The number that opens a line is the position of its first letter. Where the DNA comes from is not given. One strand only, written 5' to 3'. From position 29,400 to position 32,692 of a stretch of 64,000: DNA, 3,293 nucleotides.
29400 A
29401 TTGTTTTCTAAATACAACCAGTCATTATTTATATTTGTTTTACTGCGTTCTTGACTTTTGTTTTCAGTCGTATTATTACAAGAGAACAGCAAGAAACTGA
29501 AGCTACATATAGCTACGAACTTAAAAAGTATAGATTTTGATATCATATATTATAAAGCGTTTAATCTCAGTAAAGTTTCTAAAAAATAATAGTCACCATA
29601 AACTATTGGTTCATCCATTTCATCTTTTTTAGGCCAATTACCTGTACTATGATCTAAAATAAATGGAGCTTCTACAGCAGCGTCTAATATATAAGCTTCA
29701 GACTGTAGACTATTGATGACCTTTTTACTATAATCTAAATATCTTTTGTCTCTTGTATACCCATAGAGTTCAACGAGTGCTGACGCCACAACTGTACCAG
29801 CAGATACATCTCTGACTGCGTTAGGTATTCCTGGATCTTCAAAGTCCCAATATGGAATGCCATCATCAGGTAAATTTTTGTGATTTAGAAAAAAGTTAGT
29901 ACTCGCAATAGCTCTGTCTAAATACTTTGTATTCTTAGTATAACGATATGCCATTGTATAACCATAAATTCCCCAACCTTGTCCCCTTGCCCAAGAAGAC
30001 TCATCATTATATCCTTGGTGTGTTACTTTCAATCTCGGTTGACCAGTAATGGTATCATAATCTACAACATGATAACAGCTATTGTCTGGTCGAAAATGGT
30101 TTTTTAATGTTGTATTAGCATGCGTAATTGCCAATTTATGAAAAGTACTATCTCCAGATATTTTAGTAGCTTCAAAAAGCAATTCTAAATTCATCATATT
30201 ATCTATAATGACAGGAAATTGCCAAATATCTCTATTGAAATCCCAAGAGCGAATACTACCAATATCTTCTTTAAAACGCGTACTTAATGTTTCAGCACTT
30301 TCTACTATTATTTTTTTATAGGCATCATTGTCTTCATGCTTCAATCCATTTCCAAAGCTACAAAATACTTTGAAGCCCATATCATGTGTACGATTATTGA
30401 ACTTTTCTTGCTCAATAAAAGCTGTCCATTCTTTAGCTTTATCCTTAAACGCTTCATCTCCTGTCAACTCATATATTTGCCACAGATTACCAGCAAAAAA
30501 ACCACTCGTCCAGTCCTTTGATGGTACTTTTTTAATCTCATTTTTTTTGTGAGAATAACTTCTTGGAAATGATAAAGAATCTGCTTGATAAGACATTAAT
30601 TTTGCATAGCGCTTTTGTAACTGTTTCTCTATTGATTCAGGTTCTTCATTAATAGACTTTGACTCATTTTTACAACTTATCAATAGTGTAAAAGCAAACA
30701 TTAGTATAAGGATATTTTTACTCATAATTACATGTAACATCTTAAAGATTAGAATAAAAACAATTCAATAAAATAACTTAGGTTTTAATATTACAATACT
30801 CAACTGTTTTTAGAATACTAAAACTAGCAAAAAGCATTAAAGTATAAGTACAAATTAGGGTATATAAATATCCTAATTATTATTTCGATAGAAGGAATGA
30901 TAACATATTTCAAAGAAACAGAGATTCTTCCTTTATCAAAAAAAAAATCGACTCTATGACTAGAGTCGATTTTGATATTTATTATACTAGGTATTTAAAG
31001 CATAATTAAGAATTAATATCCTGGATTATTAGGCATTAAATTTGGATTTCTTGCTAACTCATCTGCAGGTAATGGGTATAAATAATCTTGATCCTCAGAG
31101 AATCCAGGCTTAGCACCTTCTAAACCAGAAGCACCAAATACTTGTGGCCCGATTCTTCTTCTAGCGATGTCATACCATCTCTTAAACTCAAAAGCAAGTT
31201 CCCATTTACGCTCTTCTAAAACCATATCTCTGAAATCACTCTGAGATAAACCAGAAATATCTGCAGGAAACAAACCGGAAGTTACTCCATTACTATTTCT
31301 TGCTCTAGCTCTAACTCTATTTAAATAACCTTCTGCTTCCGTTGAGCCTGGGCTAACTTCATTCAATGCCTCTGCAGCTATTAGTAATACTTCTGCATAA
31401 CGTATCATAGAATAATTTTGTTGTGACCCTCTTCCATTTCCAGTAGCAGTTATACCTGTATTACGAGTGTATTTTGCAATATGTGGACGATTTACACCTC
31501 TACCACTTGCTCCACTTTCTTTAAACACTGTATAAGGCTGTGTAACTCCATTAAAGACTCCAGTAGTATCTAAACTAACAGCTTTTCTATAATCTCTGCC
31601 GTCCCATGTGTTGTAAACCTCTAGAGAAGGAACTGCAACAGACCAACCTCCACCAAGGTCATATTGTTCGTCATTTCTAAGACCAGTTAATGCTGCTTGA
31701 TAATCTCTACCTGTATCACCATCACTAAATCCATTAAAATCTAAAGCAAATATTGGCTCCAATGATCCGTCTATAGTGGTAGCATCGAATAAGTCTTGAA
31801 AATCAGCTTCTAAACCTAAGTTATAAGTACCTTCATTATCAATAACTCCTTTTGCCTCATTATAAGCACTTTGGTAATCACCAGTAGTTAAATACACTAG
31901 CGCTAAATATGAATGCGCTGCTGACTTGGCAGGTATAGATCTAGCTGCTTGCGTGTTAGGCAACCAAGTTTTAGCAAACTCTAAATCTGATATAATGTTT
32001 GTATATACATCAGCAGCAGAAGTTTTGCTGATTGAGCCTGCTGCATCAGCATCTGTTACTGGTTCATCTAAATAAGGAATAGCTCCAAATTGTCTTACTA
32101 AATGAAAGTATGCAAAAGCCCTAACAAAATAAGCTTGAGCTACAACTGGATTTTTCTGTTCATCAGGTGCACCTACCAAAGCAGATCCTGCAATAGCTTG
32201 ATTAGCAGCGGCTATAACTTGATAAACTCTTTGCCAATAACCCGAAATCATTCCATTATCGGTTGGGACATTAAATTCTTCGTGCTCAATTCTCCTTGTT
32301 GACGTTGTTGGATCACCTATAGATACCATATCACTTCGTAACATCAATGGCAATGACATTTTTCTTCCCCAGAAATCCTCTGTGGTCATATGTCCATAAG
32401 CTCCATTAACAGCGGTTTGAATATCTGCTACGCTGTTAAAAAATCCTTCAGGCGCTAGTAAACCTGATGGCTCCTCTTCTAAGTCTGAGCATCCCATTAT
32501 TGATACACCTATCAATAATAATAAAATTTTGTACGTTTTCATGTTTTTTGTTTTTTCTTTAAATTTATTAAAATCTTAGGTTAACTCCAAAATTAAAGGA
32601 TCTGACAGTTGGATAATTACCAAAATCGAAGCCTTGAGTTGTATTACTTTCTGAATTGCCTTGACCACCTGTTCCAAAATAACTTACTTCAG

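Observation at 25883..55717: Candidate beta-glucuronan (polyglucuronate) utilisation locus with a complete two-branch catabolic route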

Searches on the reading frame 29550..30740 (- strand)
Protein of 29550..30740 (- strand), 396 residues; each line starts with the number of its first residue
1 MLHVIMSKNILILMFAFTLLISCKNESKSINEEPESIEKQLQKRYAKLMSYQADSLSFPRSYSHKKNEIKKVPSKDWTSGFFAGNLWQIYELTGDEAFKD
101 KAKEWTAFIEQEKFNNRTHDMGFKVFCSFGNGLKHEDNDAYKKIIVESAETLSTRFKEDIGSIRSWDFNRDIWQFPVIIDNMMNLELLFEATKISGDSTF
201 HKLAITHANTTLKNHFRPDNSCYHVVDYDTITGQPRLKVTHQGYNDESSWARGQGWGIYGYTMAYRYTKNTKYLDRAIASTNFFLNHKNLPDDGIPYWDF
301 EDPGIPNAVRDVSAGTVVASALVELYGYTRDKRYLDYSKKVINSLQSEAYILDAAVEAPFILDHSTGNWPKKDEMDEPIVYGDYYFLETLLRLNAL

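Call 3: search_protein_families(library=pfam, proteins=[window:29550-30740:-])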
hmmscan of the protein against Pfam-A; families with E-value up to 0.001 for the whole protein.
window:29550-30740:- (396 aa): 4 families
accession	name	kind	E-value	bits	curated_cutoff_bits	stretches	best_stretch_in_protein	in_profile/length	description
PF07470.19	Glyco_hydro_88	-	5e-16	59.1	26.6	1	63-268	15-217/352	Glycosyl Hydrolase Family 88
PF06662.19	C5-epim_C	-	5e-07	29.9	23.3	0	249-286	24-63/188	D-glucuronyl C5-epimerase C-terminus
PF03663.20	Glyco_hydro_76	-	1.4e-05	25.2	25.9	0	265-347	167-253/366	Glycosyl hydrolase family 76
PF07944.18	Beta-AFase-like_GH127_cat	-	7.6e-05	22.3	24.9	0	258-343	131-205/376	Beta-L-arabinofuranosidase, GH127 catalytic domain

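Call 12: search_solved_structures(query=window:29550-30740:-, max_evalue=0.1)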
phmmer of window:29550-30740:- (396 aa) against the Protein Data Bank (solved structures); distinct sequences matched with E-value up to 0.1: 10.
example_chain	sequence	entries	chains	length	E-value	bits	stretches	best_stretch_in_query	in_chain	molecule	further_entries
3wiw_A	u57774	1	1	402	2.4e-89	303.3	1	59-392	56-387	Glycosyl hydrolase family 88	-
1vd5_A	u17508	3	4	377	1.1e-51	179.4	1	71-394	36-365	unsaturated glucuronyl hydrolase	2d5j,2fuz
2ahf_A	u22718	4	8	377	4.4e-51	177.3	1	71-394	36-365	unsaturated glucuronyl hydrolase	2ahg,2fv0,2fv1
2zzr_A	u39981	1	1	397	9.6e-51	176.2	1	32-393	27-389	Unsaturated glucuronyl hydrolase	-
3anj_A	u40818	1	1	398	9.7e-51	176.2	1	32-393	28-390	Putative uncharacterized protein gbs1889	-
3wux_A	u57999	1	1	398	3.2e-50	174.5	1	32-393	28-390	Unsaturated chondroitin disaccharide hydrolase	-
3vxd_A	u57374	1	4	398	4.4e-50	174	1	32-393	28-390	Putative uncharacterized protein gbs1889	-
3ani_A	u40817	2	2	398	4.6e-50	174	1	32-393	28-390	Putative uncharacterized protein gbs1889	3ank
4v1r_A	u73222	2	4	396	4e-05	26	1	211-341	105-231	ALPHA-1,6-MANNANASE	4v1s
2mhc_A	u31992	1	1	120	0.03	16.6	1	268-325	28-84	TnpX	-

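Call 29: search_protein_families(library=ncbifam, proteins=[window:29550-30740:-], max_evalue=0.00001)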
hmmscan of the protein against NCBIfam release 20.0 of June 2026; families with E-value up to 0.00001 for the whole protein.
window:29550-30740:- (396 aa): 0 families

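Call 89: search_solved_structures(query=window:29550-30740:-, max_evalue=1e-40, show_alignments=2)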
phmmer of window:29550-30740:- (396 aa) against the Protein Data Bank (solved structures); distinct sequences matched with E-value up to 1e-40: 8.
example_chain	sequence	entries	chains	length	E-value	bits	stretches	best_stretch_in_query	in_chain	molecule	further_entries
3wiw_A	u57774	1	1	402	2.4e-89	303.3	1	59-392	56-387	Glycosyl hydrolase family 88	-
1vd5_A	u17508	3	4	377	1.1e-51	179.4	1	71-394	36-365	unsaturated glucuronyl hydrolase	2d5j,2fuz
2ahf_A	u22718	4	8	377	4.4e-51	177.3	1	71-394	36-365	unsaturated glucuronyl hydrolase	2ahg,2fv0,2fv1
2zzr_A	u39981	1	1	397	9.6e-51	176.2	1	32-393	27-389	Unsaturated glucuronyl hydrolase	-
3anj_A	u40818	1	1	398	9.7e-51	176.2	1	32-393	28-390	Putative uncharacterized protein gbs1889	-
3wux_A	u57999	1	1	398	3.2e-50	174.5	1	32-393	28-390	Unsaturated chondroitin disaccharide hydrolase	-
3vxd_A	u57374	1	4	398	4.4e-50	174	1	32-393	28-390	Putative uncharacterized protein gbs1889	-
3ani_A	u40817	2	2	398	4.6e-50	174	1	32-393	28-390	Putative uncharacterized protein gbs1889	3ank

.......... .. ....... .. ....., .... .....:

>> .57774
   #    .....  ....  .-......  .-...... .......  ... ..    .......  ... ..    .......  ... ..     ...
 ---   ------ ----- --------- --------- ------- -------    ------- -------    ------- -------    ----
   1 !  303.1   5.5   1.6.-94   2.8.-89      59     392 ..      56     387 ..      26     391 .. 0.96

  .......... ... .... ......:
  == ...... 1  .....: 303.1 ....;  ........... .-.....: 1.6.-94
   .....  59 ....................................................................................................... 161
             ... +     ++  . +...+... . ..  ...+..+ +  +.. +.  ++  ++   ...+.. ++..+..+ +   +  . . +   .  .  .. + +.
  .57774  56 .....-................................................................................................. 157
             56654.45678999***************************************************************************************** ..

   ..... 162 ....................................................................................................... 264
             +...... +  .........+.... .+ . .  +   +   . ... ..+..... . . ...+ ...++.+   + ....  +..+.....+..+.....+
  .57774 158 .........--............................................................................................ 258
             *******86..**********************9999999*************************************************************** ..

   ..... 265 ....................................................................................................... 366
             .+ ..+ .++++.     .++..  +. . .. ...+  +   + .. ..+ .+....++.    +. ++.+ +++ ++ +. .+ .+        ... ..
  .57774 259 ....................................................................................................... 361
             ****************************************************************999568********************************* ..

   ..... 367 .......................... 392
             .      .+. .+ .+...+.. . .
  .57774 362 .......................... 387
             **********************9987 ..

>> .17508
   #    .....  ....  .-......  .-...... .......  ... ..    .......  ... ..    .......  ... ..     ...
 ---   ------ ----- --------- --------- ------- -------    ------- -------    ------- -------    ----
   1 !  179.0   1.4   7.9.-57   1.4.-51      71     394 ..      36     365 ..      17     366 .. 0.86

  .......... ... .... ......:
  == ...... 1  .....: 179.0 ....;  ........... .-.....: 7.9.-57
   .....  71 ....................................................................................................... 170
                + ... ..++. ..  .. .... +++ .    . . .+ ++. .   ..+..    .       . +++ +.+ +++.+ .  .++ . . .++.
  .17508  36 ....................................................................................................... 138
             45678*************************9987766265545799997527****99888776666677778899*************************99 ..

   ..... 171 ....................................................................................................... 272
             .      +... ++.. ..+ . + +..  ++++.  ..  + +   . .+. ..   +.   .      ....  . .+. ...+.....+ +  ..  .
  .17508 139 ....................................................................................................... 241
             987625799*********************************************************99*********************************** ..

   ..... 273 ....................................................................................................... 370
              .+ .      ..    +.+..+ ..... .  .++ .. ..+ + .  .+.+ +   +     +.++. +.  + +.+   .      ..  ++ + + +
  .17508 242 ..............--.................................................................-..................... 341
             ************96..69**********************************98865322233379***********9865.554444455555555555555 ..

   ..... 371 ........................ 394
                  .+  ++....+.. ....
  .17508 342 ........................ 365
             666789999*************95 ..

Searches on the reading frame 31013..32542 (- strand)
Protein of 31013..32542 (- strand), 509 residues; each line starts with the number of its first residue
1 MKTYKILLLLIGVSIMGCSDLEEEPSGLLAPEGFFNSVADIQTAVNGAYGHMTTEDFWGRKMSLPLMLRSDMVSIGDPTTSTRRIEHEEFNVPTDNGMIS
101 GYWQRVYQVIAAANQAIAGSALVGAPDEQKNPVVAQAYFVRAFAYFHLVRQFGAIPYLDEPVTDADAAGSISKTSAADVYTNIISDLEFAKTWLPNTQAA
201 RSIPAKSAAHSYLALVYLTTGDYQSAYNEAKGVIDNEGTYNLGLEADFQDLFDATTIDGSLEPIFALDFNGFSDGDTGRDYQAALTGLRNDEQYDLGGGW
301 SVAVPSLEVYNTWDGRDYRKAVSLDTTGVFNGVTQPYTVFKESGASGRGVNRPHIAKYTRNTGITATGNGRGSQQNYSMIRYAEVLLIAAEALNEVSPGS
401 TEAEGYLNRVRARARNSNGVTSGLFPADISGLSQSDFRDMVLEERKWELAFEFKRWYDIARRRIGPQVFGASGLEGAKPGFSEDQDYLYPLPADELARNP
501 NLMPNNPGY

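Call 3: search_protein_families(library=pfam, proteins=[window:31013-32542:-])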
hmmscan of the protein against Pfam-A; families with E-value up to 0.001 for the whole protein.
window:31013-32542:- (509 aa): 3 families
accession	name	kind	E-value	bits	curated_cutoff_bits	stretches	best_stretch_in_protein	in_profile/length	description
PF07980.17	SusD_RagB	-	1.3e-31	110.8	23.1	1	262-509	2-297/297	SusD family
PF14322.12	SusD-like_3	-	7.4e-24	85.5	27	1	22-218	4-191/191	Starch-binding associating with outer membrane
PF12771.13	SusD-like_2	-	1.5e-07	31.1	27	1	97-194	55-150/415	Starch-binding associating with outer membrane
